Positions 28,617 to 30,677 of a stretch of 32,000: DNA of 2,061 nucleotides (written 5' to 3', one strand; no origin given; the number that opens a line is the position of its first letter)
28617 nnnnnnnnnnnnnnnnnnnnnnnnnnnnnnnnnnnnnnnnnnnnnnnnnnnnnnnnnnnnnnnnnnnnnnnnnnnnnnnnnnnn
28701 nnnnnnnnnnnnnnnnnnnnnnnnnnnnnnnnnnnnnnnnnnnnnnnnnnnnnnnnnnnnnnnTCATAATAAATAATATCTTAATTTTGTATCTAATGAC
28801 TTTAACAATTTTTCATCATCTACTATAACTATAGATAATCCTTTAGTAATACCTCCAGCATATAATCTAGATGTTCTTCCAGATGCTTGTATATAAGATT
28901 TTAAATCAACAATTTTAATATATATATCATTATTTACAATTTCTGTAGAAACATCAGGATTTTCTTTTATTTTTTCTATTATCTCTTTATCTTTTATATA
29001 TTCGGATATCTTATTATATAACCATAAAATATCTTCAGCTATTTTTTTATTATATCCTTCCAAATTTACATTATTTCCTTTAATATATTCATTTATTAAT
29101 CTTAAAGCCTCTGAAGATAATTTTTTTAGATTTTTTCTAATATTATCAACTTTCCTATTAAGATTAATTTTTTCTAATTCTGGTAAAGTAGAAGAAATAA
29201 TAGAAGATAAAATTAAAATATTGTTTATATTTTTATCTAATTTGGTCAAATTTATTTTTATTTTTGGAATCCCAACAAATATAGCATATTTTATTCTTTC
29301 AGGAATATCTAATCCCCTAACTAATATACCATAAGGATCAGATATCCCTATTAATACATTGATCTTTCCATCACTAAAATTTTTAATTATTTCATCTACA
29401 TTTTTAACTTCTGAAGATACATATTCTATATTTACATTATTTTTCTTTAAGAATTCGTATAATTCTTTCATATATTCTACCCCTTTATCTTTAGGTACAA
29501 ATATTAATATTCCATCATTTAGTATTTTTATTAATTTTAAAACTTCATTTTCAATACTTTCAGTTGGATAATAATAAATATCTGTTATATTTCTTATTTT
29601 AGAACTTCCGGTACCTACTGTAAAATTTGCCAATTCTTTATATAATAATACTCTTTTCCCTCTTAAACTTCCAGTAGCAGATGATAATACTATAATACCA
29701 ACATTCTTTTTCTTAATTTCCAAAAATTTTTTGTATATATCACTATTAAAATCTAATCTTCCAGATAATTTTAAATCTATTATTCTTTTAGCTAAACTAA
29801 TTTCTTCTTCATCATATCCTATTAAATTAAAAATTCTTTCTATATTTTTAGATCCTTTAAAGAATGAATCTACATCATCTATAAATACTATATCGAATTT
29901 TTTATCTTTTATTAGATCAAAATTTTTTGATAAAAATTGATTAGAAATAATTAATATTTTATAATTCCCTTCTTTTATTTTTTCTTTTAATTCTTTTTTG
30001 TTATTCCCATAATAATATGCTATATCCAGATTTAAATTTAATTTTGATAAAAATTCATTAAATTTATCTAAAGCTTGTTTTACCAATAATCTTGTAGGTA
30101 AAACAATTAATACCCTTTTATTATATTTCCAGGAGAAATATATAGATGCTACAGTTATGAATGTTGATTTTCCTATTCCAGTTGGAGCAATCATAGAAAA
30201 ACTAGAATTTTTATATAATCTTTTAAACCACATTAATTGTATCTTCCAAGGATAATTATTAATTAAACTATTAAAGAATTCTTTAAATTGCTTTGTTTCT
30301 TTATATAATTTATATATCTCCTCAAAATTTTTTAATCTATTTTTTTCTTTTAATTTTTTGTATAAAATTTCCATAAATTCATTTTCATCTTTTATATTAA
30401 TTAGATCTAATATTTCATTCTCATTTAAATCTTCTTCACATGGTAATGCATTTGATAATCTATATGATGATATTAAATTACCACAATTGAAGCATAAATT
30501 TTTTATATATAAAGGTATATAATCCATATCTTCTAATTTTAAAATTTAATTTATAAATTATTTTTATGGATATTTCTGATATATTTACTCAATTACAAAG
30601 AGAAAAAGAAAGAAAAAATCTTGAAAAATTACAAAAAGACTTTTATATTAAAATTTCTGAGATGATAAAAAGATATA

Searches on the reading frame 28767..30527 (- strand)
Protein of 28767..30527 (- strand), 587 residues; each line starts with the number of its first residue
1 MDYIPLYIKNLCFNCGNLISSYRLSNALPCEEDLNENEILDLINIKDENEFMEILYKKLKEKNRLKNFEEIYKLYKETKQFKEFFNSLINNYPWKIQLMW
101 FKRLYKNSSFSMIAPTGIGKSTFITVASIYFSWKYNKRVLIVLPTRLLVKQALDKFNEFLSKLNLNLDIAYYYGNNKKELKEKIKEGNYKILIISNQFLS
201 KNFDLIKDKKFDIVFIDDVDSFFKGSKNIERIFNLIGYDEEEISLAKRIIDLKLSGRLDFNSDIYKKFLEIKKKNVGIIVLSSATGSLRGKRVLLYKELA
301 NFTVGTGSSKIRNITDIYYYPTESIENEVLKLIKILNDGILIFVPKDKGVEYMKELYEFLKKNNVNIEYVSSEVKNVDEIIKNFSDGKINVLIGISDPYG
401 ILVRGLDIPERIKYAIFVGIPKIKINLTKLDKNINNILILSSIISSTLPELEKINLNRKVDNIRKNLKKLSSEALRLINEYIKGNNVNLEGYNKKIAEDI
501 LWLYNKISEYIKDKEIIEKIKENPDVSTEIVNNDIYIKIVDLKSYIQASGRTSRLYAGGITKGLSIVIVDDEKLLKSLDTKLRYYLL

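Call 9: search_protein_families(library=pfam, proteins=[window:28767-30527:-], max_evalue=0.001)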
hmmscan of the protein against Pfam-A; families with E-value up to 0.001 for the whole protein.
window:28767-30527:- (587 aa): 5 families
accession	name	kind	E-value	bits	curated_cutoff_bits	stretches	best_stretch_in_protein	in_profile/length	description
PF00270.35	DEAD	-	1.7e-15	57.6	26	1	95-234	2-143/167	DEAD/DEAH box helicase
PF04851.21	ResIII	-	1.2e-12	48.5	22.5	1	105-232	21-146/164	Type III restriction enzyme, res subunit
PF00271.37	Helicase_C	-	8.6e-10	39.3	23.5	1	332-421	6-93/110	Helicase conserved C-terminal domain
PF17915.7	zf_Rg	-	4.1e-05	23.3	25.5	1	7-32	5-30/49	Reverse gyrase zinc finger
PF00176.29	SNF2-rel_dom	-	0.00023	20.8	24.9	1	99-218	7-133/290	SNF2-related domain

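Call 87: search_protein_families(library=ncbifam, proteins=[window:28767-30527:-], max_evalue=0.01)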
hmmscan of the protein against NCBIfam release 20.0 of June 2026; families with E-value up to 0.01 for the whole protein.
window:28767-30527:- (587 aa): 14 families
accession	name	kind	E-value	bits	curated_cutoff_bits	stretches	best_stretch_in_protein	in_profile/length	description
TIGR01054.1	rgy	equivalog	3.2e-147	492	471.7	1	5-583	3-555/1172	reverse gyrase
NF008394.0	PRK11192.1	equivalog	1.1e-09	37.7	507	2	315-421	221-325/441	ATP-dependent RNA helicase SrmB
TIGR00643.1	recG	equivalog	2e-08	33.4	659.4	1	117-219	266-366/629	ATP-dependent DNA helicase RecG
TIGR02621.3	cas3_GSU0051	exception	5.6e-07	28.8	400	1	80-171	1-94/854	type I-G CRISPR-associated helicase/endonuclease Cas3g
NF010337.0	PRK13766.1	equivalog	8.8e-07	27.4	610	1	111-183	34-104/781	Hef nuclease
NF053632.1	heli_RadD_YejH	equivalog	2.3e-06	26.2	720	0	322-409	236-315/573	DNA repair helicase RadD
NF008165.0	PRK10917.1-3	equivalog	3.1e-06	26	711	1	117-199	295-378/692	ATP-dependent DNA helicase RecG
NF008168.0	PRK10917.2-2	equivalog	2e-05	23.1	718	1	117-195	396-475/795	ATP-dependent DNA helicase RecG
NF041063.1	DpdF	equivalog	0.00012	20.9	550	1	113-195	164-250/813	protein DpdF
NF005981.0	PRK08074.1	equivalog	0.00012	20.2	789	1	53-170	218-340/931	ATP-dependent DNA helicase DinG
NF007966.0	PRK10689.1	equivalog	0.00014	19.6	1329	1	116-232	630-742/1148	transcription-repair coupling factor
NF008170.0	PRK10917.2-4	equivalog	0.0012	16.8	975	0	117-218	431-530/826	ATP-dependent DNA helicase RecG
TIGR04121.1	DEXH_lig_assoc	equivalog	0.0041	14.9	850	1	92-196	13-122/804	ligase-associated DNA damage response DEXH box helicase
NF008163.0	PRK10917.1-1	equivalog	0.0067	14.8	796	0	117-218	299-398/692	ATP-dependent DNA helicase RecG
